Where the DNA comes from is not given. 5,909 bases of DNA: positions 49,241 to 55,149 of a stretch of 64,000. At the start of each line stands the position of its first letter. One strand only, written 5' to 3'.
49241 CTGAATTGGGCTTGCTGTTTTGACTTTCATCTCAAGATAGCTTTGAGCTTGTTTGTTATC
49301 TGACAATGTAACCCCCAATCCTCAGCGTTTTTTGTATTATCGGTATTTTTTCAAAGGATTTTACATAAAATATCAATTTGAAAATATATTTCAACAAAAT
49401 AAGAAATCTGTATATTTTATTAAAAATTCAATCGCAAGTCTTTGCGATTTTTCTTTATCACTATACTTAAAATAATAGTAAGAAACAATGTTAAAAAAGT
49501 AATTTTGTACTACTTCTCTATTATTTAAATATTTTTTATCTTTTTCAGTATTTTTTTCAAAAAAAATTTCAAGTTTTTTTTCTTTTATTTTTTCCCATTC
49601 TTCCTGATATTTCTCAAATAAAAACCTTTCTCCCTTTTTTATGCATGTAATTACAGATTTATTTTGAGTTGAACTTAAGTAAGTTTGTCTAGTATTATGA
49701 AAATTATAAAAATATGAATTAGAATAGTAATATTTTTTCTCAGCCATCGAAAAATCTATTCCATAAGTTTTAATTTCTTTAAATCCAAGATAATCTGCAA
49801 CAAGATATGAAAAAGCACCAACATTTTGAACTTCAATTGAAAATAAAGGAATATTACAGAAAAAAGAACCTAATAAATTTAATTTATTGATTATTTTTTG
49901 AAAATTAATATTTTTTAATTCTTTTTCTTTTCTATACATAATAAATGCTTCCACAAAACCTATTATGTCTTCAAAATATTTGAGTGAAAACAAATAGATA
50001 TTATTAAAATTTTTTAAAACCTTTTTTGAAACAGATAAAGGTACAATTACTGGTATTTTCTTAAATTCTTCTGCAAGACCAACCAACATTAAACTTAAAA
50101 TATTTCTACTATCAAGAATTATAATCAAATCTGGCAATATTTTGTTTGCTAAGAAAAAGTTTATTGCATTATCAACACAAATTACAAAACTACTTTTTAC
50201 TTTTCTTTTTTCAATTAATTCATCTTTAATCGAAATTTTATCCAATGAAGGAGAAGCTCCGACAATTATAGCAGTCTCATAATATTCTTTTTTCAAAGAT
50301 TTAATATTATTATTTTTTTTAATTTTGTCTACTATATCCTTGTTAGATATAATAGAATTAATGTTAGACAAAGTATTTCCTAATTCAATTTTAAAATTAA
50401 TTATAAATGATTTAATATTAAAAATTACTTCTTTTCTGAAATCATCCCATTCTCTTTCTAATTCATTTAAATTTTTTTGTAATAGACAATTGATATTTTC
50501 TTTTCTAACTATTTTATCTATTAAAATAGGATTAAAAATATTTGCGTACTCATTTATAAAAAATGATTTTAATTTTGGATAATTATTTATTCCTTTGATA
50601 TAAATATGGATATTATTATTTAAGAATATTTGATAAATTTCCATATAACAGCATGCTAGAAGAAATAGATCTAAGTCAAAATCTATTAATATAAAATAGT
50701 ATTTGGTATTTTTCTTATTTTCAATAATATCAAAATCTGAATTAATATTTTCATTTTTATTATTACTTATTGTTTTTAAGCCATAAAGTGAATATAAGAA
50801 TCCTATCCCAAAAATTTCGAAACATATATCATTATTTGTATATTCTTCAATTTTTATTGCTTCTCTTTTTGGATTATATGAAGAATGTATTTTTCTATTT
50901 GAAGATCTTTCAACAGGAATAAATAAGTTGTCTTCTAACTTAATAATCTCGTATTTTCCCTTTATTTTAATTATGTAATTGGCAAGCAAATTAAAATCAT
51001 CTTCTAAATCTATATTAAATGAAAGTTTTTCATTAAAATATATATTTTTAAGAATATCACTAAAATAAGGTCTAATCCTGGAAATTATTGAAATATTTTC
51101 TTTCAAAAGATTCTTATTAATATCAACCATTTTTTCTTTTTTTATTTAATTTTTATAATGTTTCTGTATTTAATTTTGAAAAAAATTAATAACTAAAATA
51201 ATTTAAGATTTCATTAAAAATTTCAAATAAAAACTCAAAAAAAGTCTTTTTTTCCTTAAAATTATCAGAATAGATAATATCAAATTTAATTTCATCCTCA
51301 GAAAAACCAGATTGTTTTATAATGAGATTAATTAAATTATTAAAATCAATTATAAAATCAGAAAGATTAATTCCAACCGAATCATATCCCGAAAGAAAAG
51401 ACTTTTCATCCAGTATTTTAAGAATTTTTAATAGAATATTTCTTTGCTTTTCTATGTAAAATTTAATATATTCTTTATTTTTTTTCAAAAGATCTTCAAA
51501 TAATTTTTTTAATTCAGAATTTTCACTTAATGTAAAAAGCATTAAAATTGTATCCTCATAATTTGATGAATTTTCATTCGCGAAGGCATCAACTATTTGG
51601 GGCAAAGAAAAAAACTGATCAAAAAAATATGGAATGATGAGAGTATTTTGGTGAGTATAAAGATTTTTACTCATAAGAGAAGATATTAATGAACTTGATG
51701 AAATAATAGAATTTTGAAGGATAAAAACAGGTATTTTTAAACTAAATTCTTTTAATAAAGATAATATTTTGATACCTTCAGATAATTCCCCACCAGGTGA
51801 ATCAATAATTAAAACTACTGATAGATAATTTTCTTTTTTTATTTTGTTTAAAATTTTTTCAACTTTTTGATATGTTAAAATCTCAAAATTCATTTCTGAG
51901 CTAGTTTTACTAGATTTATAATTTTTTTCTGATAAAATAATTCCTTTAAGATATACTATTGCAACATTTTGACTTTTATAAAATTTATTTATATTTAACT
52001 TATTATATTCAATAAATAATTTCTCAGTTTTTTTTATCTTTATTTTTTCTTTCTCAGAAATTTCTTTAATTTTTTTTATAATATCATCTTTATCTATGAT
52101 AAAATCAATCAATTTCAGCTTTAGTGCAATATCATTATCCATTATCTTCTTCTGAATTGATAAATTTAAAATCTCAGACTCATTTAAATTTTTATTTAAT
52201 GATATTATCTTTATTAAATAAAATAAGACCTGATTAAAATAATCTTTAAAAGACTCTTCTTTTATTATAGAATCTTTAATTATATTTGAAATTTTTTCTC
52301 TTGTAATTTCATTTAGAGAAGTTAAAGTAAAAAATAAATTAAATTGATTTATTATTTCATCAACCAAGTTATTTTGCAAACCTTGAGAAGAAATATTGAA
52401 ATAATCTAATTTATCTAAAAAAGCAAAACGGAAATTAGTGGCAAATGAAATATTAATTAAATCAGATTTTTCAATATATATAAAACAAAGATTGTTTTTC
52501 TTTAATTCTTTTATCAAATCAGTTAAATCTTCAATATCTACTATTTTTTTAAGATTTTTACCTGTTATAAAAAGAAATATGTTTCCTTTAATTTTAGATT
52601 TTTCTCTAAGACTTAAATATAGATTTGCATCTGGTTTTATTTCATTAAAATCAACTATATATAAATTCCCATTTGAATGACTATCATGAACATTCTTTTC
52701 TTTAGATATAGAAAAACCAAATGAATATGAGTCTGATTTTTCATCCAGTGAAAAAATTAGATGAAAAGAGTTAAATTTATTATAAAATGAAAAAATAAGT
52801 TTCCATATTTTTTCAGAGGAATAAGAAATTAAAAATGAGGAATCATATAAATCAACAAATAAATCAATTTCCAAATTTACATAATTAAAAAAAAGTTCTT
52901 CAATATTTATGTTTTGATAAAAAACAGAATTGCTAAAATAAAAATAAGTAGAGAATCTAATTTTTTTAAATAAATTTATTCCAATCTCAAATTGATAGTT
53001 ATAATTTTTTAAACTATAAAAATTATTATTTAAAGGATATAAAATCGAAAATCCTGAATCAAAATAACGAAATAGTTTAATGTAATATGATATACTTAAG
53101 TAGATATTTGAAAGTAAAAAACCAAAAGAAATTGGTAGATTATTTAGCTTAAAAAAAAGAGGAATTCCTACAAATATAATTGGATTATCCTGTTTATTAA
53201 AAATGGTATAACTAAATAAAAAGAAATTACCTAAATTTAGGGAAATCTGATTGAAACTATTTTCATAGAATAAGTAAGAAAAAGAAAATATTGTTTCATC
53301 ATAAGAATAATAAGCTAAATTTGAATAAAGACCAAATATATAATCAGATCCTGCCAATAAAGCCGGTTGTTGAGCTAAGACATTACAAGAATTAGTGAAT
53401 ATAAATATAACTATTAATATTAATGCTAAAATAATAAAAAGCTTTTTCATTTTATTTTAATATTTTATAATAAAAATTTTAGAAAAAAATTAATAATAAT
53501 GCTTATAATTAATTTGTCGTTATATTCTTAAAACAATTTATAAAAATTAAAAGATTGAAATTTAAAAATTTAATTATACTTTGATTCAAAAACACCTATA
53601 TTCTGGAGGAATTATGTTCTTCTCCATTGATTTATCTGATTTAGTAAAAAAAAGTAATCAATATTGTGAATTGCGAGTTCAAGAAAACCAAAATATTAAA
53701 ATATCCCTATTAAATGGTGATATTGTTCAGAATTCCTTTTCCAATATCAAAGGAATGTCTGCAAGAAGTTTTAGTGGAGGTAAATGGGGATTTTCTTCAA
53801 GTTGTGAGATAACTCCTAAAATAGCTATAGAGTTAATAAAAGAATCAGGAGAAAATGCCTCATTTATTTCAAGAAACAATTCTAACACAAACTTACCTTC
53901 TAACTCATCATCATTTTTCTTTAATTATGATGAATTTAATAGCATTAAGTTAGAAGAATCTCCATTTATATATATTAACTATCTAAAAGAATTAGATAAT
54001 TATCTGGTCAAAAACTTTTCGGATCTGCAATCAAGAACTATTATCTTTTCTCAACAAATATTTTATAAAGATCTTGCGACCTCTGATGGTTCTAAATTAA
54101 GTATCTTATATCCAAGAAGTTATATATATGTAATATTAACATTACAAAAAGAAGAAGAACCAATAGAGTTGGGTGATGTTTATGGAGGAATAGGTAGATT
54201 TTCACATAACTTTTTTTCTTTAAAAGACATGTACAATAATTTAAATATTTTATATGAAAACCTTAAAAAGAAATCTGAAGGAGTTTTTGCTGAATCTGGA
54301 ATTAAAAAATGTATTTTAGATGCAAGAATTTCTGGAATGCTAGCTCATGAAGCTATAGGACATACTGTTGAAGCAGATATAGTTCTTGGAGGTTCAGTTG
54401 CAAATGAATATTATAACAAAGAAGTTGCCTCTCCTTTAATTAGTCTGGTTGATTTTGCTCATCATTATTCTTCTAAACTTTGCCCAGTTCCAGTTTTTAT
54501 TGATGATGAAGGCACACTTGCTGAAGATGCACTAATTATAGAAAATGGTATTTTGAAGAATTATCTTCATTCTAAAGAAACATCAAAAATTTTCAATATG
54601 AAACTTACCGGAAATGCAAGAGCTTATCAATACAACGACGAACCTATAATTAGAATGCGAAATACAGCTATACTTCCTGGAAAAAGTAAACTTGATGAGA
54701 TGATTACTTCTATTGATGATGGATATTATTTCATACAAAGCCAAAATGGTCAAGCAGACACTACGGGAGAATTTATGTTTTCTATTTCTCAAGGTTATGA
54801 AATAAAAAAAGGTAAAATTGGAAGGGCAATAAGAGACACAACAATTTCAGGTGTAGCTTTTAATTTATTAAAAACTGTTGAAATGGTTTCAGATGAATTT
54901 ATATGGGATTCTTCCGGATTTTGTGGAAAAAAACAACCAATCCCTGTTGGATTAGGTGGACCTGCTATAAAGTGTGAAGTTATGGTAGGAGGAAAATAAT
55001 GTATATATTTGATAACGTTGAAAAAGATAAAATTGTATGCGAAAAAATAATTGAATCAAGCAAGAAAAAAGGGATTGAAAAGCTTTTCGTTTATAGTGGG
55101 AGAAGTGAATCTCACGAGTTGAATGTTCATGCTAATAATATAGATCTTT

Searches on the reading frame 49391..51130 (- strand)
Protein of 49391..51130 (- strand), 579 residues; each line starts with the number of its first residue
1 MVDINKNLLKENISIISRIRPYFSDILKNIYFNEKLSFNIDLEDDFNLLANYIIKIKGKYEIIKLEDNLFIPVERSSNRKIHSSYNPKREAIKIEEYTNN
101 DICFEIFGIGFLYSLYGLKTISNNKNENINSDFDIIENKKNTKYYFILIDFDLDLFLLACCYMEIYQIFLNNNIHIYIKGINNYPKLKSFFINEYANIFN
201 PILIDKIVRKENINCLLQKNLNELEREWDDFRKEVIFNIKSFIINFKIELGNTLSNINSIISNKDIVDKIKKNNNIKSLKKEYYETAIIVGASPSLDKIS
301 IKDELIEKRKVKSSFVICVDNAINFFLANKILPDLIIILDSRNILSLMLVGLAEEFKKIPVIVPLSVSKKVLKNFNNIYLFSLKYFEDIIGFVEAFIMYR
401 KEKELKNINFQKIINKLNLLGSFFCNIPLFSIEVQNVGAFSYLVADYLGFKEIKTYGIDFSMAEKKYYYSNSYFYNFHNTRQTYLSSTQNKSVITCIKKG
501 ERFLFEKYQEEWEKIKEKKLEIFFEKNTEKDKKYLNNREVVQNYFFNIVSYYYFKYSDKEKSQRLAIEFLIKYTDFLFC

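Call 74: search_protein_families(library=pfam, proteins=[window:49391-51130:-], max_evalue=0.00001)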
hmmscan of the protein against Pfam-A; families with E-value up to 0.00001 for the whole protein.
window:49391-51130:- (579 aa): 1 family
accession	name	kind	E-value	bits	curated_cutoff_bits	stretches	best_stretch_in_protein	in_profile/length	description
PF01973.23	MptE-like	-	7.1e-16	58.9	34.6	1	268-463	5-169/171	6-hydroxymethylpterin diphosphokinase MptE-like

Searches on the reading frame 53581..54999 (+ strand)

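Call 74: search_protein_families(library=pfam, proteins=[window:53581-54999:+], max_evalue=0.00001)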
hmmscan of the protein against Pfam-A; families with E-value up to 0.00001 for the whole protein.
window:53581-54999:+ (472 aa): 2 families
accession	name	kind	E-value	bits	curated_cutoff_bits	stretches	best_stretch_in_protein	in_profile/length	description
PF19289.4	PmbA_TldD_3rd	-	4.3e-49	167.1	22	1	243-467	5-216/220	PmbA/TldA metallopeptidase C-terminal domain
PF01523.21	PmbA_TldD_1st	-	1.3e-09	38.5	20.9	1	29-93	1-65/65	PmbA/TldA metallopeptidase domain 1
